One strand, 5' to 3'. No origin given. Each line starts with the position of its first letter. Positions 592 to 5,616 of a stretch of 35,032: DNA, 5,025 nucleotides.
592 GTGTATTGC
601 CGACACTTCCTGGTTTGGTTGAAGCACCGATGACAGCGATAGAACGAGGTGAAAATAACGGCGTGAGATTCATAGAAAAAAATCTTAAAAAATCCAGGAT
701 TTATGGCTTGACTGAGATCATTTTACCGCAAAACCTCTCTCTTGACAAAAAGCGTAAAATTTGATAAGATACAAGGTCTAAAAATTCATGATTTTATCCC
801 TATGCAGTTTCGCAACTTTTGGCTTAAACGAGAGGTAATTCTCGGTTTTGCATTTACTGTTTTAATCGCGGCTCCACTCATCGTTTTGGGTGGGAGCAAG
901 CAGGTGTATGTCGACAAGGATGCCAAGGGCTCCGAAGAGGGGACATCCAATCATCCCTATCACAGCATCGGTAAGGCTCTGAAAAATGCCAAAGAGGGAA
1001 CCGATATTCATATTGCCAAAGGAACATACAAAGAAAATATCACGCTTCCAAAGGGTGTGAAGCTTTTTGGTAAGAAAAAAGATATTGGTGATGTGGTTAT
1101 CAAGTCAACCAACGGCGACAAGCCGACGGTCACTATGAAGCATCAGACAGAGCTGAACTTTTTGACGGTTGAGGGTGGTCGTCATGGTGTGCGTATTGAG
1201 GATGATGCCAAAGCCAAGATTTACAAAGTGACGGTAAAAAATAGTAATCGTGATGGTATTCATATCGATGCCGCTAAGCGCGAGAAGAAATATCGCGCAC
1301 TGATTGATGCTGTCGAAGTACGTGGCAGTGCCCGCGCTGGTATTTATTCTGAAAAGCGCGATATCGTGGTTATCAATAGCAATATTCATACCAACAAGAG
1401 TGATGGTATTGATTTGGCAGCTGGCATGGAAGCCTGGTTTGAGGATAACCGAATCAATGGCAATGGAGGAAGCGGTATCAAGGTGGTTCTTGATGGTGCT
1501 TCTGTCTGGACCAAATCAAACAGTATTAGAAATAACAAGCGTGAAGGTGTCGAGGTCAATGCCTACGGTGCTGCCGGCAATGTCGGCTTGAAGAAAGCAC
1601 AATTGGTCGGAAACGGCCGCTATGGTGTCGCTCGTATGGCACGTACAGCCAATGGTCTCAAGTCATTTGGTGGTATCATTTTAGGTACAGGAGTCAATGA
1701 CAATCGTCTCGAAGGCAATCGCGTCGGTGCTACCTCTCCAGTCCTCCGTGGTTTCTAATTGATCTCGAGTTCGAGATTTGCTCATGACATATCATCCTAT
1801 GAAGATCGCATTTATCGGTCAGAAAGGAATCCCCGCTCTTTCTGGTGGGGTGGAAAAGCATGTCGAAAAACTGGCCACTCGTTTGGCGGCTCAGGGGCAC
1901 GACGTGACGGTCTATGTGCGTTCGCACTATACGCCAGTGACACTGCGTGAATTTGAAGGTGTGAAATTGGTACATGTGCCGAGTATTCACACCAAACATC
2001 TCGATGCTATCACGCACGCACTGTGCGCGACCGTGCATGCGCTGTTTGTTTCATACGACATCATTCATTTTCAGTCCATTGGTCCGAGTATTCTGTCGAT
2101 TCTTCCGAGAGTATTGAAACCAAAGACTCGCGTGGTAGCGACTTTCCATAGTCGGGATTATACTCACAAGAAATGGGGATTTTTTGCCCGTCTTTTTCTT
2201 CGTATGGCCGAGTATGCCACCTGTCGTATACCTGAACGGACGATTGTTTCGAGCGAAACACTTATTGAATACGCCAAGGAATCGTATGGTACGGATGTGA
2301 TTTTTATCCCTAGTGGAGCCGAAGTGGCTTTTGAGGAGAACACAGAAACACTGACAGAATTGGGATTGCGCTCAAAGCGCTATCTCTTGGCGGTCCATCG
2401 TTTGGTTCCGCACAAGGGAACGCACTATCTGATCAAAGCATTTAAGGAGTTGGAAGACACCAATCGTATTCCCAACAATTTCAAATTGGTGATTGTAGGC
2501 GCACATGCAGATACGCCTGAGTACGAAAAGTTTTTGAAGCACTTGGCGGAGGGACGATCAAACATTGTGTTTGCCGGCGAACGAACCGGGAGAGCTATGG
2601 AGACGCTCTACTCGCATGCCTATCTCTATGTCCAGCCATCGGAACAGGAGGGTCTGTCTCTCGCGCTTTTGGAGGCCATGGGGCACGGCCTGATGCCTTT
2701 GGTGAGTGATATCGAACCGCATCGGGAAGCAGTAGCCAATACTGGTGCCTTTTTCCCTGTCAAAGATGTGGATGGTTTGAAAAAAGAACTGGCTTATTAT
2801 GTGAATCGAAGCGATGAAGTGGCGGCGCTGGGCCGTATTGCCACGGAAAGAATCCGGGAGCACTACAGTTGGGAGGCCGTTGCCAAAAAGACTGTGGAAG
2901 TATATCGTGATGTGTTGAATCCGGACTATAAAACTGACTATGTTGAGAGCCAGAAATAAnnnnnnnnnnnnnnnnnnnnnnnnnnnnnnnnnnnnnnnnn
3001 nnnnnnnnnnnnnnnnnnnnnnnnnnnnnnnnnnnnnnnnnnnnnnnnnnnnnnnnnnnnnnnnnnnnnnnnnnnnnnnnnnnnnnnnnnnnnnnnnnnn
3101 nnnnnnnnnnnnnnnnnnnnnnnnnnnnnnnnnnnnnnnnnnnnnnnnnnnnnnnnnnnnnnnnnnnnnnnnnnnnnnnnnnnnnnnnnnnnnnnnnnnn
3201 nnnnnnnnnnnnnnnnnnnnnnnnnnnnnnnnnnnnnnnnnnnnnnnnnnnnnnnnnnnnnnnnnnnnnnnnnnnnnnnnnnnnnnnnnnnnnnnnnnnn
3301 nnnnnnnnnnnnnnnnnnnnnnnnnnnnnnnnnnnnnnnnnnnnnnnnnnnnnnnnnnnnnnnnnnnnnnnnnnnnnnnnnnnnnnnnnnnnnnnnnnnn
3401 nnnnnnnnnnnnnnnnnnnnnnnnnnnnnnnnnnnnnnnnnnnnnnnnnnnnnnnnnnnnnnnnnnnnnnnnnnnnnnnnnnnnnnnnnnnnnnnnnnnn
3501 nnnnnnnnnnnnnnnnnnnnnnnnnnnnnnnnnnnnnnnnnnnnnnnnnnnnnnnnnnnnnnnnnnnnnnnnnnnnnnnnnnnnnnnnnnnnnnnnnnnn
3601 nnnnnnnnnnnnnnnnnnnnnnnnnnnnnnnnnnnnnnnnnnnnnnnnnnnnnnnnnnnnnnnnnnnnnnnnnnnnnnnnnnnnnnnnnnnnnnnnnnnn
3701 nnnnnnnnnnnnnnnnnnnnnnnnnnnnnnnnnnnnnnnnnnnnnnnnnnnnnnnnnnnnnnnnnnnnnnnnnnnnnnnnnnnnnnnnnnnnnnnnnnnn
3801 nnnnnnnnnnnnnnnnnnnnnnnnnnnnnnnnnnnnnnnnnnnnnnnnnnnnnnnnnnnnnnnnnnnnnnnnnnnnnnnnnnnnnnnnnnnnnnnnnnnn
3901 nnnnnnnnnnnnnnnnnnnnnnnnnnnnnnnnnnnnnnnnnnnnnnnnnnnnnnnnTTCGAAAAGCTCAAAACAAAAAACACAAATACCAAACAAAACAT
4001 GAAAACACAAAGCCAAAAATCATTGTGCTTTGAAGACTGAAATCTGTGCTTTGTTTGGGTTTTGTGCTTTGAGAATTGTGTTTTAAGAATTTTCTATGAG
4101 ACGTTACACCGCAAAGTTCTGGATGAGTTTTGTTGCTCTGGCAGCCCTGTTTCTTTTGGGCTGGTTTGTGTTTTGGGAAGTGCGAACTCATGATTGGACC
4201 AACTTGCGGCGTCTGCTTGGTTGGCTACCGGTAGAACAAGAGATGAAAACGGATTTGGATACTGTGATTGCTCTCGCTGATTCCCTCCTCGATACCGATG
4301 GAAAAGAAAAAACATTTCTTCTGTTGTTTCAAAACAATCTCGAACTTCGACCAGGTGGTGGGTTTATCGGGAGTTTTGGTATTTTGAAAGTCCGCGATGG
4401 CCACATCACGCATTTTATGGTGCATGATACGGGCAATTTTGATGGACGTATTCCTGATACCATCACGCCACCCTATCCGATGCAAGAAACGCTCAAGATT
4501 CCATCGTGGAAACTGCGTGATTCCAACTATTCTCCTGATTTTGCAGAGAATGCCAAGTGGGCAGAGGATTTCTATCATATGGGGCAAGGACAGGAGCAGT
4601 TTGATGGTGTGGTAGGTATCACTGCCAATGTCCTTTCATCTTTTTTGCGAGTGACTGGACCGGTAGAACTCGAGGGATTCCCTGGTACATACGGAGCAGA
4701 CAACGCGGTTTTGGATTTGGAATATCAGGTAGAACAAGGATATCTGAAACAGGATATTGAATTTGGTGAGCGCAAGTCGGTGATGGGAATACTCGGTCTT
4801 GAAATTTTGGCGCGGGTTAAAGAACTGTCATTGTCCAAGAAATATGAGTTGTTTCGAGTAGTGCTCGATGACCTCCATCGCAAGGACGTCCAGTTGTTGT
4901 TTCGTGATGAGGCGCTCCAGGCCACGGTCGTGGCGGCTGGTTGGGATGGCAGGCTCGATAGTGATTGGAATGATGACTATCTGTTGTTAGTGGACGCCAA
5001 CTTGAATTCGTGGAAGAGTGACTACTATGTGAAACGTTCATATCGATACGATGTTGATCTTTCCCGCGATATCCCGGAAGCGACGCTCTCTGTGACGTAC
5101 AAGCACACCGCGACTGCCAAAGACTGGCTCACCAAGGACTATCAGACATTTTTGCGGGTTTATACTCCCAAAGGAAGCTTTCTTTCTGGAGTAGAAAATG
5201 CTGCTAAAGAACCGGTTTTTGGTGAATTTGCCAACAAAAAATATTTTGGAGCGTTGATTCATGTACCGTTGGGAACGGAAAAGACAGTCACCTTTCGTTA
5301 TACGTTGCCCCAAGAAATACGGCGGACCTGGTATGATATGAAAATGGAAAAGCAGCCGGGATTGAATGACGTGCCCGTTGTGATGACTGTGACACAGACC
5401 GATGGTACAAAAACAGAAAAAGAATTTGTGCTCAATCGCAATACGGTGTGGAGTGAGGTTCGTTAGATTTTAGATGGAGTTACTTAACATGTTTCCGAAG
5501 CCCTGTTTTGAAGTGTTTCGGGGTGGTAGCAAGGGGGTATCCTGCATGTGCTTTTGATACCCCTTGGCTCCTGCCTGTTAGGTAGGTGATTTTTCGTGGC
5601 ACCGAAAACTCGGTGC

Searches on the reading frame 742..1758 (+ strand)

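Call 83: search_protein_families(library=pfam, proteins=[window:742-1758:+], max_evalue=0.0001)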
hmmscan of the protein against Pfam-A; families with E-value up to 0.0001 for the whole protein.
window:742-1758:+ (338 aa): 3 families
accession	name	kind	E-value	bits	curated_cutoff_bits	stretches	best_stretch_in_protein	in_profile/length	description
PF13229.12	Beta_helix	-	6.1e-17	62.1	25.9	1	148-309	1-139/158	Right handed beta helix region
PF07602.17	DUF1565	-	1.4e-10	41.4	20.3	1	63-241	5-168/257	Protein of unknown function (DUF1565)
PF05048.19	NosD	-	9.6e-08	32.2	23.6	1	118-266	33-173/212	Periplasmic copper-binding protein (NosD)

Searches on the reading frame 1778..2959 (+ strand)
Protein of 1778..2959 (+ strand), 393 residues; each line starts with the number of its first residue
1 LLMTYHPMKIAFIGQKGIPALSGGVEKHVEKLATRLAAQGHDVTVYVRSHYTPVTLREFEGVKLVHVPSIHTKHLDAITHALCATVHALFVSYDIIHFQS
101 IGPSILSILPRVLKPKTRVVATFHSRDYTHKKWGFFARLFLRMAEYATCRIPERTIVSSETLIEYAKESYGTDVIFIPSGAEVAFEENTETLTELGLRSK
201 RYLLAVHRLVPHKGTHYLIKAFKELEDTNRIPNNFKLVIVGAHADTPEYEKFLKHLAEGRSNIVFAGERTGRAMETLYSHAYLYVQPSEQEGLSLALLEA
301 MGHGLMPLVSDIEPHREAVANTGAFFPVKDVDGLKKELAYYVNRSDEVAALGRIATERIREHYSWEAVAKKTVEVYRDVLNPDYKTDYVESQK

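Call 83: search_protein_families(library=pfam, proteins=[window:1778-2959:+], max_evalue=0.0001)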
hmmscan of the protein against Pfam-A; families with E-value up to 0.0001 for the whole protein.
window:1778-2959:+ (393 aa): 6 families
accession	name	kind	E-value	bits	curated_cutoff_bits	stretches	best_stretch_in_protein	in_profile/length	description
PF00534.26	Glycos_transf_1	-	1.3e-25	90.3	26.4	1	199-356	14-170/172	Glycosyl transferases group 1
PF13692.12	Glyco_trans_1_4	-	6.9e-21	75.4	27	1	201-339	2-137/142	Glycosyl transferases group 1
PF13439.12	Glyco_transf_4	-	5.9e-20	72.4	28.5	1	23-181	2-166/170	Glycosyltransferase Family 4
PF13579.12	Glyco_trans_4_4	-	3.3e-14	54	29.7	1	23-171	1-146/158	Glycosyl transferase 4-like domain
PF20706.3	GT4-conflict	-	1.2e-09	38.1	26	1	179-309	179-310/385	Family 4 Glycosyltransferase in conflict systems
PF13524.12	Glyco_trans_1_2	-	1.4e-06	28.8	25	1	233-371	13-141/144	Glycosyl transferase-like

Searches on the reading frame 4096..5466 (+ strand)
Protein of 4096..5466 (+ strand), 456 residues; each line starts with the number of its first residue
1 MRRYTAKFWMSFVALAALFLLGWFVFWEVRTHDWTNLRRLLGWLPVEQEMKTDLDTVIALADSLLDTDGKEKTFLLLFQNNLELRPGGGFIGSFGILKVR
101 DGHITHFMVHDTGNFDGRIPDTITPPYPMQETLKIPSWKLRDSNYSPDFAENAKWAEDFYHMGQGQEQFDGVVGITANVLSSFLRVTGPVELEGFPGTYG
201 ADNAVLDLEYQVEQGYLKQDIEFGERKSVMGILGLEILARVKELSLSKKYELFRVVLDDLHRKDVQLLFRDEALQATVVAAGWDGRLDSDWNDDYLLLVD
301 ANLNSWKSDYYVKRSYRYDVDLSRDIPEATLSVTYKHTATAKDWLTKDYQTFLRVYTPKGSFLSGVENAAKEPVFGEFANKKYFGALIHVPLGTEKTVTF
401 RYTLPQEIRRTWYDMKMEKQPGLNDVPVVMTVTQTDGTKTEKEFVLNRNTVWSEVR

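Call 83: search_protein_families(library=pfam, proteins=[window:4096-5466:+], max_evalue=0.0001)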
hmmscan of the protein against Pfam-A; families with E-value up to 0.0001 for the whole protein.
window:4096-5466:+ (456 aa): 1 family
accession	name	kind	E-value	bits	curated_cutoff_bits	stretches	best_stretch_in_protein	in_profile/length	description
PF13196.11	DUF4012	-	1.9e-25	90.5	28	1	71-210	3-141/144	Protein of unknown function (DUF4012)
